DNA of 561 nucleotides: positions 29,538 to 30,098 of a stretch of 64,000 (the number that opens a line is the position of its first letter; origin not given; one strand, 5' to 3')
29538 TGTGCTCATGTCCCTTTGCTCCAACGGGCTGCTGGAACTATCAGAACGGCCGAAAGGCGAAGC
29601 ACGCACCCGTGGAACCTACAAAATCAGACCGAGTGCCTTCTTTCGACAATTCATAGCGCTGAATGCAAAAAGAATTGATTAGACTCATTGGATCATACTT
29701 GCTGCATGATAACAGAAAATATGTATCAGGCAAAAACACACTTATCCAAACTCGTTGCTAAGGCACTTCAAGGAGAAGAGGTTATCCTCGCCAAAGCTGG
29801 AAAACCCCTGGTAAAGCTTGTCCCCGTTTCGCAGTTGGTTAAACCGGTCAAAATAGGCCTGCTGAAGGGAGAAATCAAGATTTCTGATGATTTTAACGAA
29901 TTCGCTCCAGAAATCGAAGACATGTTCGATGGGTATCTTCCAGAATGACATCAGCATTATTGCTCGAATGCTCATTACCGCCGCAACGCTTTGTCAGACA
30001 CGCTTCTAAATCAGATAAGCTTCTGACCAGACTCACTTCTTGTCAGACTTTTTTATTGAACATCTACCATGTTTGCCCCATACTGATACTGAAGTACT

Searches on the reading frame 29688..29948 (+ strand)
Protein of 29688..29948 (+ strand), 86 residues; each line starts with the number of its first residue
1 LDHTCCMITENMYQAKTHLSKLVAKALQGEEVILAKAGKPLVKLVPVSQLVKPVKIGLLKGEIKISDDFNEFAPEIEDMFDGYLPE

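Call 9: search_protein_families(library=ncbifam, proteins=[window:29688-29948:+], max_evalue=0.01)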
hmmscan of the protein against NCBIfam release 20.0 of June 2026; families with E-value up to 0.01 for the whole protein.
window:29688-29948:+ (86 aa): 2 families
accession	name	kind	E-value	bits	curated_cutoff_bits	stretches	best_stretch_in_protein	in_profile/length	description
TIGR01552.1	phd_fam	subfamily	4.1e-06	26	20.8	1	14-49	6-41/53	type II toxin-antitoxin system prevent-host-death family antitoxin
NF050009.1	TA_VapB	equivalog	0.00059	20.3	60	1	49-71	34-56/65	type II toxin-antitoxin system VapB family antitoxin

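Call 10: search_protein_families(library=padloc, proteins=[window:29688-29948:+], max_evalue=0.01)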
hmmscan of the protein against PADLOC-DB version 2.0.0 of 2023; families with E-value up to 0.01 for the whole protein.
window:29688-29948:+ (86 aa): 0 families

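Call 30: search_protein_families(library=pfam, proteins=[window:29688-29948:+], max_evalue=0.01)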
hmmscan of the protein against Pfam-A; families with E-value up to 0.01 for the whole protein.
window:29688-29948:+ (86 aa): 1 family
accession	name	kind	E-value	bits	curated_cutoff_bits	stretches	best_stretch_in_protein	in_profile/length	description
PF02604.26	PhdYeFM_antitox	-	1.8e-07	31.2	29.8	1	7-50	1-45/74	Antitoxin Phd_YefM, type II toxin-antitoxin system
